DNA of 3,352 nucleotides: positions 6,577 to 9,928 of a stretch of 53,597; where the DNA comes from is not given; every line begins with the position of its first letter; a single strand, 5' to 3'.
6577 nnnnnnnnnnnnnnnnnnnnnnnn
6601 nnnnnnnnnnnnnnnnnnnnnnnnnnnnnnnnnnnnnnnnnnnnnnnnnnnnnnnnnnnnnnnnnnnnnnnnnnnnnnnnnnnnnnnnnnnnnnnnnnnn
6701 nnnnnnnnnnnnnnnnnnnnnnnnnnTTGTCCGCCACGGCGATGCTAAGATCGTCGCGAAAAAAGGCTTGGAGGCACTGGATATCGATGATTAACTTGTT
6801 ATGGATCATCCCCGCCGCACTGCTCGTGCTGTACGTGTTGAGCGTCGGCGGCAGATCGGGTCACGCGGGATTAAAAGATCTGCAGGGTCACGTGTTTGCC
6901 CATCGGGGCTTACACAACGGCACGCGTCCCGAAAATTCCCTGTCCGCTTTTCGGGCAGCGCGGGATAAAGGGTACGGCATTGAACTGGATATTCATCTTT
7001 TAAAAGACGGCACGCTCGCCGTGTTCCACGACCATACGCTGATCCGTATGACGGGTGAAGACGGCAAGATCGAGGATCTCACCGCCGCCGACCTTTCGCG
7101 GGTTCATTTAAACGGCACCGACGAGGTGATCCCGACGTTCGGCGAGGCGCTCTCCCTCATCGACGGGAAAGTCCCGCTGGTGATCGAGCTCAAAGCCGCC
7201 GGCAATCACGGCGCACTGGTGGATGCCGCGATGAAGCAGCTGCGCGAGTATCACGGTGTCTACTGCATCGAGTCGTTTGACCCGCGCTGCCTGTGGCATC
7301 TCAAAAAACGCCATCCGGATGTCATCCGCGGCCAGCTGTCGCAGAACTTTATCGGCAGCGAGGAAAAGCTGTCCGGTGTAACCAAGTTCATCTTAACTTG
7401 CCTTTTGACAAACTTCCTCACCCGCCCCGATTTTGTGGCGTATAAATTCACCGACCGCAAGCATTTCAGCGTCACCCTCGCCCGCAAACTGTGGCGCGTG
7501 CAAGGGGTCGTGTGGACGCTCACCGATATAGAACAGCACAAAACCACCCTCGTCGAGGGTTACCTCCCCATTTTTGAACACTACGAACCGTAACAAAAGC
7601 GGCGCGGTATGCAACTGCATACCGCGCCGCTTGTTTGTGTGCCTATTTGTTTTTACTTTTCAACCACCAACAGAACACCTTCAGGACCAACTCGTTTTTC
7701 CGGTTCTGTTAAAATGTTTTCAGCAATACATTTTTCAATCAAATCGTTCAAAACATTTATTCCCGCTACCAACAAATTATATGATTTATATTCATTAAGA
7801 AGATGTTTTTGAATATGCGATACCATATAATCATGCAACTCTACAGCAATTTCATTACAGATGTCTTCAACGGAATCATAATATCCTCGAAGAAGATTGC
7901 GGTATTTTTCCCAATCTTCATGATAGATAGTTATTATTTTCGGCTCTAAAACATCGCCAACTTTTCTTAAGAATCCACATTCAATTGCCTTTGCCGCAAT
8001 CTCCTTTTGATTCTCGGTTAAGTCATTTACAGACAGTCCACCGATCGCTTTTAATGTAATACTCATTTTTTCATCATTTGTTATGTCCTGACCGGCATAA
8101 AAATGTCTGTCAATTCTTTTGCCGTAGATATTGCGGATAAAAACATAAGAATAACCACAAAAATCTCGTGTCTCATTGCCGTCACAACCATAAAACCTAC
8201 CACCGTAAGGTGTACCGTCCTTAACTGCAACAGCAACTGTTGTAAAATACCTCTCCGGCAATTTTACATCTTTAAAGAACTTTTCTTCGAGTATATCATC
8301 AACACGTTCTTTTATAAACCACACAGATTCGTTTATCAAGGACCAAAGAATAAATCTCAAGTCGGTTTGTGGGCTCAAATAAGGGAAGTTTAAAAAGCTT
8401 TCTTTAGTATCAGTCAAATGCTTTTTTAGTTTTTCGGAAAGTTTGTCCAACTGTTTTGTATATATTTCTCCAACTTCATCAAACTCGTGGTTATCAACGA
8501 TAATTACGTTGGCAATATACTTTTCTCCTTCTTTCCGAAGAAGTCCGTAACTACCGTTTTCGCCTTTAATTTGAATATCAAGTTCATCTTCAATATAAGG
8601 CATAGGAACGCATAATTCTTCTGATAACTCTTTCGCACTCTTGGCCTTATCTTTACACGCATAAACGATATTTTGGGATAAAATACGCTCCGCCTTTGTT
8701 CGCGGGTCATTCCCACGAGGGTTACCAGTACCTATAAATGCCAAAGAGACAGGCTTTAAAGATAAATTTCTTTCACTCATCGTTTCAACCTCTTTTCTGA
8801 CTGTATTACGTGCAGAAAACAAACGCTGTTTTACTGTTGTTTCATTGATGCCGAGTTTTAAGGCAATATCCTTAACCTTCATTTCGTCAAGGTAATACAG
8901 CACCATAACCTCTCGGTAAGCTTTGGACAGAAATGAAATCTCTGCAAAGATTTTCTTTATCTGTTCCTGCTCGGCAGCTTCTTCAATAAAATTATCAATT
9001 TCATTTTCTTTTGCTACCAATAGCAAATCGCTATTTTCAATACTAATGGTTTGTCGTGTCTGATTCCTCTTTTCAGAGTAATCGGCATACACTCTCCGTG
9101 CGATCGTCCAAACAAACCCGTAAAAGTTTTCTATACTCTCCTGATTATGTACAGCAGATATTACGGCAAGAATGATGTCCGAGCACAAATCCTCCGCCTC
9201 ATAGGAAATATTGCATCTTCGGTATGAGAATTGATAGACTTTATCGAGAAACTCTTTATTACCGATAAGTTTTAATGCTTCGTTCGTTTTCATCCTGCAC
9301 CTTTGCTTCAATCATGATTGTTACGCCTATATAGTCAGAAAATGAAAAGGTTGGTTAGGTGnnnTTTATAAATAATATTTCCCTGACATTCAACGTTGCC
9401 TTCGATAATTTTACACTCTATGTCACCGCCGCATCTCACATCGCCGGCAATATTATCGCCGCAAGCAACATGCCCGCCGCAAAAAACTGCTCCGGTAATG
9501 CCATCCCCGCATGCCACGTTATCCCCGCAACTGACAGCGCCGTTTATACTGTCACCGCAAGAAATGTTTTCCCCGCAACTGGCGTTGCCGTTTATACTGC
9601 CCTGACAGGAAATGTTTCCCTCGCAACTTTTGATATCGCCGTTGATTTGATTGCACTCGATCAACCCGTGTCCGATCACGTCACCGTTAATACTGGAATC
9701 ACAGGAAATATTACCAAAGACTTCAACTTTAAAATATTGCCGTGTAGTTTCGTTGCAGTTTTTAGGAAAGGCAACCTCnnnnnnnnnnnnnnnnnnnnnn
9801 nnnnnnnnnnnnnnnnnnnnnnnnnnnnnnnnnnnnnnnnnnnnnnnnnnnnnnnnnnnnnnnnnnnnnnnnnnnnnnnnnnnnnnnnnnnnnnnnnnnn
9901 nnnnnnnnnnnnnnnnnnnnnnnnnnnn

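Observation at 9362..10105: XRE HTH fused to a cysteine-ladder beta-helix-like repeat domain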

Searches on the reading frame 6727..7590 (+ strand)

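Call 63: search_protein_families(library=pfam, proteins=[window:6727-7590:+], max_evalue=0.00001)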
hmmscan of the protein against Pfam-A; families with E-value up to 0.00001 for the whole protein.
window:6727-7590:+ (288 aa): 1 family
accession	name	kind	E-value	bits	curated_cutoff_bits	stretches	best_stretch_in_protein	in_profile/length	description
PF03009.23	GDPD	-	2.8e-20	73.9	23.6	1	59-206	1-168/244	Glycerophosphoryl diester phosphodiesterase family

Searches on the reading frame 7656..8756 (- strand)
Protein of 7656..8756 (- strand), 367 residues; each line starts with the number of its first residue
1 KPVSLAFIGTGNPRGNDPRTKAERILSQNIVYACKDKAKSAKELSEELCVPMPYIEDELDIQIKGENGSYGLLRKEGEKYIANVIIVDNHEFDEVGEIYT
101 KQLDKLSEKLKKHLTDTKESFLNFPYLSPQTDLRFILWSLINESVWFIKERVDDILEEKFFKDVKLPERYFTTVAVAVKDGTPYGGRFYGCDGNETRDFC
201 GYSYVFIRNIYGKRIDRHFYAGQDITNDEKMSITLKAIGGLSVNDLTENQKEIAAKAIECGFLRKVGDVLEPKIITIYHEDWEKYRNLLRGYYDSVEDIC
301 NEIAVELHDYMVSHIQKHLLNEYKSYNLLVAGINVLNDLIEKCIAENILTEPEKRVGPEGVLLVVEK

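Call 64: search_solved_structures(query=window:7656-8756:-, max_evalue=1)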
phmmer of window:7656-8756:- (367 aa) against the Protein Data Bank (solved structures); distinct sequences matched with E-value up to 1: 0.

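Call 65: find_related_loci(query=window:7656-8756:-, collection=metagenome_contigs, flank=3000)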
Query window:7656-8756:- (367 aa) in metagenome_contigs; peptide patterns used: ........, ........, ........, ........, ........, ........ (x = any residue, [..] = any of these).
75 stretches matched a pattern; 21 encode a relative of the query (tblastn E <= 1e-3); 21 distinct loci.
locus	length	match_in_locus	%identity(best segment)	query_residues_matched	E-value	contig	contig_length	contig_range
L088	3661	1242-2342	94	1-367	0e+0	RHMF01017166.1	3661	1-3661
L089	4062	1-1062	92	14-367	0e+0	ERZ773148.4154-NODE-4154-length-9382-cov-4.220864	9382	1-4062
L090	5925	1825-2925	78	1-367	0e+0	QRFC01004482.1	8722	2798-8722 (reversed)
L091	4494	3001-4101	76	1-367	0e+0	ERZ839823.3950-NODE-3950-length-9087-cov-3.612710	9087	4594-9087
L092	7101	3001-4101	76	1-367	0e+0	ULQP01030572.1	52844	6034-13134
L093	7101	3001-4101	76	1-367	0e+0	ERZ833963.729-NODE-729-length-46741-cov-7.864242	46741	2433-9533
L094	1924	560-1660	76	1-367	0e+0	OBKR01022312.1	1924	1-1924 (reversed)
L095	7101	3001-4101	77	1-367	0e+0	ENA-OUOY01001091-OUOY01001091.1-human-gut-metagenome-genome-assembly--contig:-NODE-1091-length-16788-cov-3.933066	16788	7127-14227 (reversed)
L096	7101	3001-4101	76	1-367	0e+0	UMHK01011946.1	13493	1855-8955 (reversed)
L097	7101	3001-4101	76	1-367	0e+0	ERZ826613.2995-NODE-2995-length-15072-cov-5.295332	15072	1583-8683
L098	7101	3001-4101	76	1-367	0e+0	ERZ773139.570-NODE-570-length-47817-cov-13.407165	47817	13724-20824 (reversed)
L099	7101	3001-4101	76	1-367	0e+0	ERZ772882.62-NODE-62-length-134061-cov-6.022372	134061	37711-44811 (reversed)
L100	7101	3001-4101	75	1-367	0e+0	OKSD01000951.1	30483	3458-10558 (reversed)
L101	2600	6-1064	77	15-367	0e+0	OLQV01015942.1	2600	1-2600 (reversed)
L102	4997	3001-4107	72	1-367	0e+0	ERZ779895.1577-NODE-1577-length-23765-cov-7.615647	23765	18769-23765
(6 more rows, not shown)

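Call 68: search_protein_families(library=phrogs, proteins=[window:7656-8756:-], max_evalue=0.01)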
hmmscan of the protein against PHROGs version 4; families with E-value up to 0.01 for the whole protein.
window:7656-8756:- (367 aa): 0 families

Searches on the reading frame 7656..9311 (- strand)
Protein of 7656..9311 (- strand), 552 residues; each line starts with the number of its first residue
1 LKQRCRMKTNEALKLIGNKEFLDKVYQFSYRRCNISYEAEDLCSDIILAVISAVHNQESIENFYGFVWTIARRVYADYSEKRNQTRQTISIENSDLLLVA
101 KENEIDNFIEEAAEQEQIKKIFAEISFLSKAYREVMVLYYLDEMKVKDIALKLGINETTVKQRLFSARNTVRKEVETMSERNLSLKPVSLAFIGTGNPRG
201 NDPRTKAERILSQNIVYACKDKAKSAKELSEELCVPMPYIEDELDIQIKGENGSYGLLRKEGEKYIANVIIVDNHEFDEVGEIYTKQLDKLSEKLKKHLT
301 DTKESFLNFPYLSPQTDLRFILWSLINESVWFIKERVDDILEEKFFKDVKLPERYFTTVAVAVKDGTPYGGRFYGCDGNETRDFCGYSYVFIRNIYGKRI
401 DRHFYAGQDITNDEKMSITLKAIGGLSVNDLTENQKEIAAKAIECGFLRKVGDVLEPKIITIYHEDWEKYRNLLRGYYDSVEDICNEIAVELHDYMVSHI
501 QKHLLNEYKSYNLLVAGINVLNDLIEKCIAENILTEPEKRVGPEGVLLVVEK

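Call 3: search_protein_families(library=pfam, proteins=[window:7656-9311:-], max_evalue=1)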
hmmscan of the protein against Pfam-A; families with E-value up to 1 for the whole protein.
window:7656-9311:- (552 aa): 10 families
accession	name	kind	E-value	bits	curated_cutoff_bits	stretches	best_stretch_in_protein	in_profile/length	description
PF08281.18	Sigma70_r4_2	-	2.3e-12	46.8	25.7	1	128-169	11-52/54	Sigma-70, region 4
PF04542.20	Sigma70_r2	-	6.6e-09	35.9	24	1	20-83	4-69/71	Sigma-70 region 2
PF04545.22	Sigma70_r4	-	3.1e-07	30.3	24.1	1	128-173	5-50/50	Sigma-70, region 4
PF04967.18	HTH_10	-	0.00094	19.4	23.1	1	144-171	24-51/53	HTH DNA binding domain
PF07638.17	Sigma70_ECF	-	0.001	19.5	21.1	1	55-175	67-183/185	ECF sigma factor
PF13384.12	HTH_23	-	0.019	15.3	24.6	1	135-162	9-36/50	Homeodomain-like domain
PF13518.12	HTH_28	-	0.024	15.1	25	1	133-162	2-31/52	Helix-turn-helix domain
PF06530.18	Phage_antitermQ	-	0.027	14.9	26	1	118-178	53-113/118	Phage antitermination protein Q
PF00196.25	GerE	-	0.072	13.2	23.5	1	133-161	6-35/57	Bacterial regulatory proteins, luxR family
PF07374.17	DUF1492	-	0.081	13.5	21.5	1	98-163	27-91/100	Protein of unknown function (DUF1492)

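Call 4: search_protein_families(library=ncbifam, proteins=[window:7656-9311:-], max_evalue=1)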
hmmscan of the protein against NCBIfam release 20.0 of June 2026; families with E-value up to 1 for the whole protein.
window:7656-9311:- (552 aa): 78 families (the best 25 are shown)
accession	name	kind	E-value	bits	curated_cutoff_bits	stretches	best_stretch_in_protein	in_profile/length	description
TIGR02937.1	sigma70-ECF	superfamily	8.3e-20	71.1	42.9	1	20-174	9-164/165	sigma-70 family RNA polymerase sigma factor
NF009174.0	PRK12522.1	equivalog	3e-19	69.7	217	1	20-178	11-170/175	RNA polymerase sigma factor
NF058625.1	sigma_PG0214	equivalog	2.4e-17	63.2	130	1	21-181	13-167/170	GFO_1088 family ECF-type sigma factor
TIGR02952.1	Sig70_famx2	equivalog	9.1e-17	61.5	206.45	1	10-173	10-168/170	ECF subfamily RNA polymerase sigma factor, BldN family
TIGR02950.1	SigM_subfam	subfamily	9e-16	58.1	147.95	1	19-175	7-158/159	RNA polymerase sigma factor, SigM family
NF006930.0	PRK09415.1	subfamily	1.9e-15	57.2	198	1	19-176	23-176/179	RNA polymerase factor sigma C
NF009166.1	PRK12513.1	equivalog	8.5e-15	55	206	1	24-179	34-190/193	RNA polymerase sigma factor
NF009171.0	PRK12518.1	equivalog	6.5e-14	52.2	208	1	3-174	19-183/191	RNA polymerase sigma factor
NF007223.0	PRK09641.1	equivalog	8.2e-14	51.9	209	1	21-176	27-185/187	RNA polymerase sigma factor SigW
TIGR02948.1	SigW_bacill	equivalog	1.2e-12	48.2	243.1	1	21-176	27-185/187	RNA polymerase sigma factor SigW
NF008888.0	PRK11922.1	equivalog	1.6e-12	47.5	204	1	90-177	110-198/231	RNA polymerase sigma factor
NF009168.0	PRK12515.1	subfamily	2.3e-12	46.8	236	1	24-172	34-176/189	RNA polymerase sigma factor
TIGR02985.1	Sig70_bacteroi1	subfamily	3.9e-12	46.7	126.4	1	22-174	11-161/162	RNA polymerase sigma-70 factor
NF007229.0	PRK09647.1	equivalog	1e-11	44.6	265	1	20-183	52-210/220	RNA polymerase sigma factor SigE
TIGR02959.1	SigZ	equivalog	1.5e-11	44.4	168.65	1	19-178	2-151/170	RNA polymerase sigma factor SigZ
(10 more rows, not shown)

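Call 67: search_protein_families(library=padloc, proteins=[window:7656-9311:-], max_evalue=0.001)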
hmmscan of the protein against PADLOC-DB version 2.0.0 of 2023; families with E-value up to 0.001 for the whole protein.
window:7656-9311:- (552 aa): 0 families

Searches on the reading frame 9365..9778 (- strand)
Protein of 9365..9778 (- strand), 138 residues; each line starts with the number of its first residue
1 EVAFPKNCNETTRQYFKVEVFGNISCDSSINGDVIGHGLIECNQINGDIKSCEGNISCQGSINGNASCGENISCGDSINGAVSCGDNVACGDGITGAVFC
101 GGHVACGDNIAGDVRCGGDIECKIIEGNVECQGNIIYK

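Call 33: predict_structure(alignment_id=A4)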
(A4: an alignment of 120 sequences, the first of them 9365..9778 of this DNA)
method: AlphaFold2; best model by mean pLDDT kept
length: 138 residues; sequences in the alignment: 120
mean_pLDDT: 89.4   pTM: 0.80
mean pLDDT of the five models: 89.4, 89.0, 89.0, 88.6, 86.2
residues with pLDDT >= 90: 102; 70-90: 19; 50-70: 13; < 50: 4
segments of 3 or more residues with pLDDT < 50: 1-3
pLDDT, mean of each block of 10 residues (from residue 1): 49 64 88 91 94 96 96 98 98 97 97 97 96 92
secondary structure, 60 per line:
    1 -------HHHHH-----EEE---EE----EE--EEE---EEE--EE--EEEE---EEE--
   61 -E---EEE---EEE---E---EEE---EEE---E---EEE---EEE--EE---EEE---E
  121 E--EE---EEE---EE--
elements in order: H8-12 E18-20 E34-36 E40-42 E49-52 E56-58 E66-68 E72-74 E82-84 E88-90 E98-100 E104-106 E114-116 E129-131

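Call 38: fold_search(model_id=the predicted structure, library=pdb)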
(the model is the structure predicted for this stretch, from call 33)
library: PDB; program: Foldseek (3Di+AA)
matches with E <= 10: 251; with E <= 0.001: 0
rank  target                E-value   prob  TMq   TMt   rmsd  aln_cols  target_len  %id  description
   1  6n2c_A                8.6e-02  0.23  0.28  0.14  10.0       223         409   12  The Crystal Structure of Caldicellulosiruptor hydrothermalis Tapirin C-terminal domain (released 2018-12-19)
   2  8x0z                  1.2e-01  0.33  0.29  0.20  17.0       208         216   10  Crystal structure of A101C/A120C mutant of FfIBP (released 2024-11-13)
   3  7ehk                  1.6e-01  0.47  0.34  0.24  16.6       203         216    9  Crystal structure of C107S mutant of FfIBP (released 2022-03-02)
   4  7bwy_A                1.6e-01  0.35  0.30  0.22  16.8       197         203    6  Crystal structure of ice-binding protein from an Antarctic ascomycete, Antarctomyces psychrotrophicus. (released 2020-05-27)
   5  5jxx_B                1.6e-01  0.13  0.15  0.11  11.7       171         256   10  Crystal structure of UDP-N-acetylglucosamine O-acyltransferase (LpxA) from Moraxella catarrhalis RH4. (released 2017-06-14)
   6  8x1l                  1.7e-01  0.30  0.30  0.20  16.9       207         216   10  Crystal structure of S96C/L132C mutant of FfIBP (released 2024-11-13)
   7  4wa0                  1.8e-01  0.30  0.31  0.15  10.7       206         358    9  The structure of a possible adhesin C-terminal domain from Caldicellulosiruptor kronotskyensis (released 2015-03-04)
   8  3ult_A                1.9e-01  0.21  0.22  0.25   9.6       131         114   14  Crystal structure of an ice-binding protein from the perennial ryegrass, Lolium perenne (released 2012-02-15)
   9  6n2c_B                2.0e-01  0.12  0.21  0.10  12.4       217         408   11  The Crystal Structure of Caldicellulosiruptor hydrothermalis Tapirin C-terminal domain (released 2018-12-19)
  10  4nu2                  2.4e-01  0.35  0.35  0.24  16.8       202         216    9  Crystal structure of an ice-binding protein (FfIBP) from the Antarctic bacterium, Flavobacterium frigoris PS1 (released 2014-04-16)
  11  4ihg_D                2.6e-01  0.09  0.17  0.12  11.5       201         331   11  Chasing Acyl Carrier Protein Through a Catalytic Cycle of Lipid A Production (released 2013-11-13)
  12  6n2b_A                2.7e-01  0.18  0.27  0.14  10.3       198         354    9  The Crystal Structure of Caldicellulosiruptor kristjanssonii Tapirin C-terminal domain (released 2018-12-19)
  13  6n2b_B                3.0e-01  0.25  0.35  0.17   9.9       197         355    8  The Crystal Structure of Caldicellulosiruptor kristjanssonii Tapirin C-terminal domain (released 2018-12-19)
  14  7ojq_C                3.0e-01  0.14  0.19  0.15  10.8       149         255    9  Crystal structure of Pseudomonas aeruginosa LpxA in complex with compound 7 (released 2021-10-13)
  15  5b5h                  3.6e-01  0.11  0.21  0.15  10.9       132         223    8  Hydrophobic ice-binding site confer hyperactivity on antifreeze protein from a snow mold fungus (released 2016-09-28)
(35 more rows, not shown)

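Call 48: search_solved_structures(query=A6, max_evalue=10, show_alignments=2)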
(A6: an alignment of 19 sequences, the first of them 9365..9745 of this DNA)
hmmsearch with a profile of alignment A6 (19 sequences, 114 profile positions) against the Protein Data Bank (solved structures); distinct sequences matched with E-value up to 10: 3.
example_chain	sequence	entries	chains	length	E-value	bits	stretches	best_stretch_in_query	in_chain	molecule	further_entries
6ria_A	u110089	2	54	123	0.061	16.4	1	43-102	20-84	bactofilin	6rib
2imh_A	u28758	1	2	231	1.8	11.7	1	38-95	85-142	Hypothetical protein UNP Q5LQD5_SILPO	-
2n3d_A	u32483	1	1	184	2.4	11.3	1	29-80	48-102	Bactofilin A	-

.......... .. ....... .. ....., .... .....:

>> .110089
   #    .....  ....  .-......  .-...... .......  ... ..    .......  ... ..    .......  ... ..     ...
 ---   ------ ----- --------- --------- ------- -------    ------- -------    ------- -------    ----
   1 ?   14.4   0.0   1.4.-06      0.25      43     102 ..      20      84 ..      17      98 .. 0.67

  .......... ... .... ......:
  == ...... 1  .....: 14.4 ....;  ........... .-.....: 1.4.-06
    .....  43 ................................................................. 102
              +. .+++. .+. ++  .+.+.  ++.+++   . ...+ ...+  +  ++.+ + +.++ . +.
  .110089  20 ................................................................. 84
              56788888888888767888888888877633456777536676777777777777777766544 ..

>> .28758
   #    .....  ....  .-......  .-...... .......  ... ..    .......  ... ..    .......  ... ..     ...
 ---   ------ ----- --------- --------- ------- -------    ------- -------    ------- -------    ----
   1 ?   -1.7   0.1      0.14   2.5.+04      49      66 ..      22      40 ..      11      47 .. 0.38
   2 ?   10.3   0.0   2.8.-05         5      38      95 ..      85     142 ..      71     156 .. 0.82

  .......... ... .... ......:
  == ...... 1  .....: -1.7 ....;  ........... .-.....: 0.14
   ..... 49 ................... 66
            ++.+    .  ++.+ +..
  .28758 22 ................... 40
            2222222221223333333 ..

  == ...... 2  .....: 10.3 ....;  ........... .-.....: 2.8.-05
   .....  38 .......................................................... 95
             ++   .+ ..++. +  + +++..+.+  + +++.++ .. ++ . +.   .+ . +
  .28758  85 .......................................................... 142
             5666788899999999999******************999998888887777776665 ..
